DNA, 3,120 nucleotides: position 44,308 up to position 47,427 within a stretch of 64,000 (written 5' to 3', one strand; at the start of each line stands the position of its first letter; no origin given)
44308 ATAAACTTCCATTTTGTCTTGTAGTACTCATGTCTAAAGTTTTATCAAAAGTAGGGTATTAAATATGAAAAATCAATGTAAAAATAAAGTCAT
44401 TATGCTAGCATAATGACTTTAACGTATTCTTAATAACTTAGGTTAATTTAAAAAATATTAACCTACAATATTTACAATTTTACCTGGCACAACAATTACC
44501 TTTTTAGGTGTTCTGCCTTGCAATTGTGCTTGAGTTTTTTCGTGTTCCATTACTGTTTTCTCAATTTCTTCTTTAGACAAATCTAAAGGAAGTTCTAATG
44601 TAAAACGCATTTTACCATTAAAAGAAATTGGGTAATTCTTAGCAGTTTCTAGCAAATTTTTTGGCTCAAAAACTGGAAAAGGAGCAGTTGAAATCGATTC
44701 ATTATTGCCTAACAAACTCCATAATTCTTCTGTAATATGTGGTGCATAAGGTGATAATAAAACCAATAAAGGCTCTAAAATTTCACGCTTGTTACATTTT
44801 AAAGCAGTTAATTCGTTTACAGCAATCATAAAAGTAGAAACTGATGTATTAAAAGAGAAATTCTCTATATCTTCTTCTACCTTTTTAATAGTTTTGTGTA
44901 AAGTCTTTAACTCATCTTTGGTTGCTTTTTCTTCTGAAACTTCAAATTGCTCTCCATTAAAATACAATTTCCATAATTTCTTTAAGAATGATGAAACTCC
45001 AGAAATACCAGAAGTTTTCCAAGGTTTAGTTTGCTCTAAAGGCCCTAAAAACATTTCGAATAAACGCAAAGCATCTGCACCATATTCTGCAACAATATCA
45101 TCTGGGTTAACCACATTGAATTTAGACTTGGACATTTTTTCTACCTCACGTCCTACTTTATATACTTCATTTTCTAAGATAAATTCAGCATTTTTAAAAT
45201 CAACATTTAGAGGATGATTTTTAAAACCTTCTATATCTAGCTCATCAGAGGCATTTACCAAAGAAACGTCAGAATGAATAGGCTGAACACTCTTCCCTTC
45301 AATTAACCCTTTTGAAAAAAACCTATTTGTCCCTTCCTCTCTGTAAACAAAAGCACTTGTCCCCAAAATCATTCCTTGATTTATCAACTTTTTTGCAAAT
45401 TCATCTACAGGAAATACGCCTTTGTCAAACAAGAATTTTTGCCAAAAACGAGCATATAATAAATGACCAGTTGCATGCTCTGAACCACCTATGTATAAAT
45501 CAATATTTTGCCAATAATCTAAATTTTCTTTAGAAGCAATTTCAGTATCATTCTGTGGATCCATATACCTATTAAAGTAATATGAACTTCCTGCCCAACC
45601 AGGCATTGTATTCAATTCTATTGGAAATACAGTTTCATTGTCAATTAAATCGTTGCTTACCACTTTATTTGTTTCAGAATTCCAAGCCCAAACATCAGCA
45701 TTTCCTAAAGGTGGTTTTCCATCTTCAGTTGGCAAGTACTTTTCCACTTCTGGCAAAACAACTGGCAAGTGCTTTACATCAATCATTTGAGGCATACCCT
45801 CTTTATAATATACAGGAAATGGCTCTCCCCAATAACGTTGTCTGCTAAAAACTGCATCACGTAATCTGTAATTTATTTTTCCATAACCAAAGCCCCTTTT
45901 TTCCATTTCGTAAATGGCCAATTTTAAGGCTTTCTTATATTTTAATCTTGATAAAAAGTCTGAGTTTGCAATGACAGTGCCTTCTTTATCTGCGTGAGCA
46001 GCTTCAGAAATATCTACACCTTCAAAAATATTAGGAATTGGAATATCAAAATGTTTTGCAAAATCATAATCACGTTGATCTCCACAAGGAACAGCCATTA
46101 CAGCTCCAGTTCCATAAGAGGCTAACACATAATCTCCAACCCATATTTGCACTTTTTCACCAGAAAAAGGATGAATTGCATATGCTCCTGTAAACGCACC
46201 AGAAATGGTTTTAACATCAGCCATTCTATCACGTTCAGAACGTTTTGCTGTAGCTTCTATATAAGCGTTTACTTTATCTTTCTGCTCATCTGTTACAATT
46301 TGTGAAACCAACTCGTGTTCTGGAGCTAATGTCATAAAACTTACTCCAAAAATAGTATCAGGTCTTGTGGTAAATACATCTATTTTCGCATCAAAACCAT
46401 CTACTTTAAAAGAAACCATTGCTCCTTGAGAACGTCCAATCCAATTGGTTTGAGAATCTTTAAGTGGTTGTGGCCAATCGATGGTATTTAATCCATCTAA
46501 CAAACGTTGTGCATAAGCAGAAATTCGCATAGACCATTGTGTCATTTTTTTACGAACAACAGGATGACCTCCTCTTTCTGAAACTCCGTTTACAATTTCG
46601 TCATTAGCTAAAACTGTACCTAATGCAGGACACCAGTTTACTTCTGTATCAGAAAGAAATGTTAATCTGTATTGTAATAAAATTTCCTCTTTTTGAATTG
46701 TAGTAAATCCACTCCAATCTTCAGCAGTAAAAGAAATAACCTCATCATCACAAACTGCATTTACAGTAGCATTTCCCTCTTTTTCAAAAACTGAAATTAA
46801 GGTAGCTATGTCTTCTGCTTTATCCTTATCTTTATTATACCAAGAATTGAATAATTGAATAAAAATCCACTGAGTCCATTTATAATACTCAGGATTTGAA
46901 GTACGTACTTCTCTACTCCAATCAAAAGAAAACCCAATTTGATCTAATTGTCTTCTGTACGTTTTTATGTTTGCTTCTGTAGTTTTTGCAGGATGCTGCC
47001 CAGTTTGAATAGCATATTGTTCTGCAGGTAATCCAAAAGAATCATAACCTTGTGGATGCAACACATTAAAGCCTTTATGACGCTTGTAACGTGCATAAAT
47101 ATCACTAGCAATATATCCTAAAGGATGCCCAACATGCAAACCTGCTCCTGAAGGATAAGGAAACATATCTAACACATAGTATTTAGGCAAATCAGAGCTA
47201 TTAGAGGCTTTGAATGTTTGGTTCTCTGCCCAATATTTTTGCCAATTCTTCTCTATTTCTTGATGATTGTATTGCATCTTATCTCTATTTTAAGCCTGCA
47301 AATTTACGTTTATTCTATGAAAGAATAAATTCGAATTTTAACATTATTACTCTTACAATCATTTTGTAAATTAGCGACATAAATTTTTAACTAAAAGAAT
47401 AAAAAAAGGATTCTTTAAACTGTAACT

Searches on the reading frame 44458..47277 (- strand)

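Call 7: search_protein_families(library=pfam, proteins=[window:44458-47277:-], max_evalue=0.01)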
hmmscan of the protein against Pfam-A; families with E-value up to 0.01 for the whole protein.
window:44458-47277:- (939 aa): 5 families
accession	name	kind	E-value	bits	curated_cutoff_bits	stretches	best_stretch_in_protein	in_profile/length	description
PF13603.12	tRNA-synt_1_2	-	8.7e-57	192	25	1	278-453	2-179/185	Leucyl-tRNA synthetase, editing domain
PF00133.28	tRNA-synt_1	-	7e-30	104.5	22.7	3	12-144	2-152/414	tRNA synthetases class I (I, L, M and V)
PF08264.19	Anticodon_1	-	2.9e-20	73.1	25.1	1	790-903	5-145/148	Anticodon-binding domain of tRNA ligase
PF09334.17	tRNA-synt_1g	-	3.4e-20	72.6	20.1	1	38-144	6-109/391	tRNA synthetases class I (M)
PF01406.26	tRNA-synt_1e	-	0.0054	16.6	27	0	697-740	238-279/301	tRNA synthetases class I (C) catalytic domain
